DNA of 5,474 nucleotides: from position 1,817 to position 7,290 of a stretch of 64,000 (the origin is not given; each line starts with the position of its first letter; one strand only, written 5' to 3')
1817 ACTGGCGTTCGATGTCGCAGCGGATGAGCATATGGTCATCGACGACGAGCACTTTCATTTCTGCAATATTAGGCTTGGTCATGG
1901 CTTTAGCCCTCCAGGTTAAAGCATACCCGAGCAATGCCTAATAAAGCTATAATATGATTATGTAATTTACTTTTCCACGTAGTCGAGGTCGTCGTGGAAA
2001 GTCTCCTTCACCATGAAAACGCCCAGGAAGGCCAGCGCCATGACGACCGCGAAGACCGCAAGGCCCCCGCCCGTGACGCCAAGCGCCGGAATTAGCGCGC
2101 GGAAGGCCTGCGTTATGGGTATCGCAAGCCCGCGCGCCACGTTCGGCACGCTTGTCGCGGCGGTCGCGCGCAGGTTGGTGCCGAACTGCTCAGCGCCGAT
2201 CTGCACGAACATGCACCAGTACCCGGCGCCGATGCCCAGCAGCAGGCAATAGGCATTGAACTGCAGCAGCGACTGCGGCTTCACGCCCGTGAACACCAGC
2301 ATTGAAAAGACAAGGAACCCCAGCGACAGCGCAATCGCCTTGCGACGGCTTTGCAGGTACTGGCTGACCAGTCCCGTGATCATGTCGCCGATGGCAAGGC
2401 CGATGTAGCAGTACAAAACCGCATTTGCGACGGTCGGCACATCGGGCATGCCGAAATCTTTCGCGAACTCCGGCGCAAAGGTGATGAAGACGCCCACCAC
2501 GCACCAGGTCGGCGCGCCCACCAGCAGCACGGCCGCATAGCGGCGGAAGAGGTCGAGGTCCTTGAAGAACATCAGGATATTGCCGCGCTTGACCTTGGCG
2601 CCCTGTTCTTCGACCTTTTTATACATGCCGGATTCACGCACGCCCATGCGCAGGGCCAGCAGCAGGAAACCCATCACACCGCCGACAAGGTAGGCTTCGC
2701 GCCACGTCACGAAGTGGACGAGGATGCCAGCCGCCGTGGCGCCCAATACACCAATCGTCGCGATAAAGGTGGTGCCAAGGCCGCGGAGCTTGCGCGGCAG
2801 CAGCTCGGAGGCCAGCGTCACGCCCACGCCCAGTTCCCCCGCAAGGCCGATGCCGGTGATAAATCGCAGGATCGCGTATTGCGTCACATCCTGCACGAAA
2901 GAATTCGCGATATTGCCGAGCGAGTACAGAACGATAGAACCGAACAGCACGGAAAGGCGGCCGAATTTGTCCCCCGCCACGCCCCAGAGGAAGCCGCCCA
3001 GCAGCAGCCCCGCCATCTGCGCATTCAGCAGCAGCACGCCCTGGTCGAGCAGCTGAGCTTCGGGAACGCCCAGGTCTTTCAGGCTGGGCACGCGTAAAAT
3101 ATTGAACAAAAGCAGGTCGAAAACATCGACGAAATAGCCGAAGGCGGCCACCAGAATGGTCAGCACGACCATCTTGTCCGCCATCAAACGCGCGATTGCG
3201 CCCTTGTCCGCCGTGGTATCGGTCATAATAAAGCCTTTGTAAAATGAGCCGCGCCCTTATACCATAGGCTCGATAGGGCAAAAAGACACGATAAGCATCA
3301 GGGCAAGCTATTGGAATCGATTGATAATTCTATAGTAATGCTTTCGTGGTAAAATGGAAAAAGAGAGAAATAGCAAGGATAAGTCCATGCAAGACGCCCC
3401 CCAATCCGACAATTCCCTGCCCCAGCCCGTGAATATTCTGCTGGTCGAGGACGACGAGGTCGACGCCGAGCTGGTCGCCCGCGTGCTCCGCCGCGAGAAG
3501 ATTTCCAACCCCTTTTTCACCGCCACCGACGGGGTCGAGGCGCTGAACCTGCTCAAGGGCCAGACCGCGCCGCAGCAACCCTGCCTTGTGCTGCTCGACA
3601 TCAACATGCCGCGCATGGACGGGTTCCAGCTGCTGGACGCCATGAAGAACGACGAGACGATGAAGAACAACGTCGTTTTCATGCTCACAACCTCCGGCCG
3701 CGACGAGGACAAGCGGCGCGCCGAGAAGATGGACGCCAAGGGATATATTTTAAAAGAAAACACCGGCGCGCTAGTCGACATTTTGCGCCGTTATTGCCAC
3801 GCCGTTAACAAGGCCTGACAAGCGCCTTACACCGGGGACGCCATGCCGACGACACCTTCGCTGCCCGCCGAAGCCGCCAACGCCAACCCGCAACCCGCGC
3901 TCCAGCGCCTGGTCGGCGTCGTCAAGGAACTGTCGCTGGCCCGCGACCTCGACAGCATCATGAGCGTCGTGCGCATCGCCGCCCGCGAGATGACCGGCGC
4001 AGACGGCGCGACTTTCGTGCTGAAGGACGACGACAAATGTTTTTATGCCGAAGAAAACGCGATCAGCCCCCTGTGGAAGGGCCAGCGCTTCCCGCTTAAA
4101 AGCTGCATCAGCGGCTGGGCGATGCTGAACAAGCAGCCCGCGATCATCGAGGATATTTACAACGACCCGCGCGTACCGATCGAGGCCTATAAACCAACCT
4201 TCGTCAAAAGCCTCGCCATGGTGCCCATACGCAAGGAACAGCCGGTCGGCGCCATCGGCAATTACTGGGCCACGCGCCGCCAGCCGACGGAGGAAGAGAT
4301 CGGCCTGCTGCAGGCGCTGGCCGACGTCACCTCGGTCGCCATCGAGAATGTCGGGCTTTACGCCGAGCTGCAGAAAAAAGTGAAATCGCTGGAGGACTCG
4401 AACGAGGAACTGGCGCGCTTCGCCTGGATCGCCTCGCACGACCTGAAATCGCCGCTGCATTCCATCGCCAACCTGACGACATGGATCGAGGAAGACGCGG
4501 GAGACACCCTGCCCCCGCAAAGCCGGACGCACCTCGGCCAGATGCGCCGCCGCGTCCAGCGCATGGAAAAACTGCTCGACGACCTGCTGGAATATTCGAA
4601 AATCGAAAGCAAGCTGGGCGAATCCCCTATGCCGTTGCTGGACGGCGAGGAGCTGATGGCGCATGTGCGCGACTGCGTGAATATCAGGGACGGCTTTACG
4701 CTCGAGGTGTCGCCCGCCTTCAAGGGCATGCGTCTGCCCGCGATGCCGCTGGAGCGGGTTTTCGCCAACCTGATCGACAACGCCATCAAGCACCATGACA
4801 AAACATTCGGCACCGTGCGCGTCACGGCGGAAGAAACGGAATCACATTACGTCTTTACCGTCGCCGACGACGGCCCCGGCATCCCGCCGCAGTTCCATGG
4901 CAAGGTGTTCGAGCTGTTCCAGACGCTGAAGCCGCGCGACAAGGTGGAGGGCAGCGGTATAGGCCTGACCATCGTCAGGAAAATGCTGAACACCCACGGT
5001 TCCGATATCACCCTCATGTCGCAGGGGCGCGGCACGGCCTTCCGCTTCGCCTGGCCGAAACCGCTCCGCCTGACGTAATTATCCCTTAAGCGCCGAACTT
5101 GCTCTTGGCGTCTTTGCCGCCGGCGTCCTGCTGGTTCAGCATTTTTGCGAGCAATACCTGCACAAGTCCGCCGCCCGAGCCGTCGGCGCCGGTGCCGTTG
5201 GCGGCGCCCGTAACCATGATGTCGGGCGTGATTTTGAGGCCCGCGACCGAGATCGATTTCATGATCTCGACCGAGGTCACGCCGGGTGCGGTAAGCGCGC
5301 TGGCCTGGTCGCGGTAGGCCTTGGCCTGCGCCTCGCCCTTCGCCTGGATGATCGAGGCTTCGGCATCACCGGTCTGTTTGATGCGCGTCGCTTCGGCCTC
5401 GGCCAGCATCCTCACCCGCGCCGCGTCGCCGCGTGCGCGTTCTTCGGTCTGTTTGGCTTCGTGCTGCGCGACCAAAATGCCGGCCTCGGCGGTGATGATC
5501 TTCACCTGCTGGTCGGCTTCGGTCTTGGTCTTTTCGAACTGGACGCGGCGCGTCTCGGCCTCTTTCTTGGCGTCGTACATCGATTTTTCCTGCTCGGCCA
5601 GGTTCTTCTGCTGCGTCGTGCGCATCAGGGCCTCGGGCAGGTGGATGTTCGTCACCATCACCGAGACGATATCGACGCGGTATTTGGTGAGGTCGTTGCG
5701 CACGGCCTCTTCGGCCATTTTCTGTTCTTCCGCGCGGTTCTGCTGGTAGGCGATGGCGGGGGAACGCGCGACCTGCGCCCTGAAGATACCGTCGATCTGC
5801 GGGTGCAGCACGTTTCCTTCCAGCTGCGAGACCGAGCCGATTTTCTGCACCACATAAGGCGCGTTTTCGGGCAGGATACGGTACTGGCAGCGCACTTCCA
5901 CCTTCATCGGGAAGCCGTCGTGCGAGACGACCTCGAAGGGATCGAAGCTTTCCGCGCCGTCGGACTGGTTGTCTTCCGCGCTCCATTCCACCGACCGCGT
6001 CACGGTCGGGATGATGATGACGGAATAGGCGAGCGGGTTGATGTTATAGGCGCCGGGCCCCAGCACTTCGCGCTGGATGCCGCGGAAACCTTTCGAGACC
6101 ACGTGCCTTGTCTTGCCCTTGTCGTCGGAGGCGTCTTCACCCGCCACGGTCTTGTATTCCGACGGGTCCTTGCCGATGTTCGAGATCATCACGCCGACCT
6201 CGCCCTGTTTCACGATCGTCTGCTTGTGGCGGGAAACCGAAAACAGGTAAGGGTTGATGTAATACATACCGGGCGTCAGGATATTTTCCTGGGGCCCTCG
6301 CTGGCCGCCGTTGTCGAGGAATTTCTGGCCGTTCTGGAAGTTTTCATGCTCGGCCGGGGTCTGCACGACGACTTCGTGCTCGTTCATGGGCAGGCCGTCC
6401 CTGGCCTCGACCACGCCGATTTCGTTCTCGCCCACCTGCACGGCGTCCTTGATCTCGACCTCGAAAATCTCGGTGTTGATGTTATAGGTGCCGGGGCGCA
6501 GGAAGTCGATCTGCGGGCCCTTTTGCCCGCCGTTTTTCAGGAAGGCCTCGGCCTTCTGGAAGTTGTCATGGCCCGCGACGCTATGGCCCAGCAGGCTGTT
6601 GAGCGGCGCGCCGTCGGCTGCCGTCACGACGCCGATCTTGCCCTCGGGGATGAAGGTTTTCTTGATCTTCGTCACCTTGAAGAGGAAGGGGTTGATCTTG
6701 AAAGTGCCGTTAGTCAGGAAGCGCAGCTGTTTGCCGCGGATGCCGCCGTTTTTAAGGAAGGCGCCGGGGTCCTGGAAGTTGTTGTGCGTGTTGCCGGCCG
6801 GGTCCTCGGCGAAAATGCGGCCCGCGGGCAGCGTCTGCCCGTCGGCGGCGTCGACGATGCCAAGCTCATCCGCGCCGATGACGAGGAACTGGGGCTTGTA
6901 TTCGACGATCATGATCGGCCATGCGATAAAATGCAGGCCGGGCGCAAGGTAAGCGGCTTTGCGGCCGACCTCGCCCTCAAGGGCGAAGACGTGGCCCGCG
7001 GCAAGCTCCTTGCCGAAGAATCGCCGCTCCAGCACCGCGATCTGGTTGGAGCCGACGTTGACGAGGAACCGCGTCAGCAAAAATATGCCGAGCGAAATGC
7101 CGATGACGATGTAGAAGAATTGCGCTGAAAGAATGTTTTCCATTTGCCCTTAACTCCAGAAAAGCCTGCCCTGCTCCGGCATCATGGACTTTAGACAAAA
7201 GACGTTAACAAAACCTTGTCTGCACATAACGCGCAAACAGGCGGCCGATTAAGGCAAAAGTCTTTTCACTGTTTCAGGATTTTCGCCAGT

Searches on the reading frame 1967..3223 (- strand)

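Call 56: search_protein_families(library=pfam, proteins=[window:1967-3223:-], max_evalue=0.00001)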
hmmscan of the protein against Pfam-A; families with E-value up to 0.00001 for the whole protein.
window:1967-3223:- (418 aa): 2 families
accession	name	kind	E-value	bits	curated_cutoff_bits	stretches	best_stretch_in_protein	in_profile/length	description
PF07690.21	MFS_1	-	4.3e-29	102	33.4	1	27-367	2-342/347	Major Facilitator Superfamily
PF00083.30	Sugar_tr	-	2.9e-11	43.3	22.3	1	63-201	49-197/452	Sugar (and other) transporter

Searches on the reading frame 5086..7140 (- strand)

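Call 56: search_protein_families(library=pfam, proteins=[window:5086-7140:-], max_evalue=0.00001)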
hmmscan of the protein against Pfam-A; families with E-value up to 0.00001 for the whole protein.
window:5086-7140:- (684 aa): 1 family
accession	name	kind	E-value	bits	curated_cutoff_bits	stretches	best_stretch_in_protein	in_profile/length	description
PF01145.31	Band_7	-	1.3e-20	74.7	23.6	1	310-529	3-173/176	SPFH domain / Band 7 family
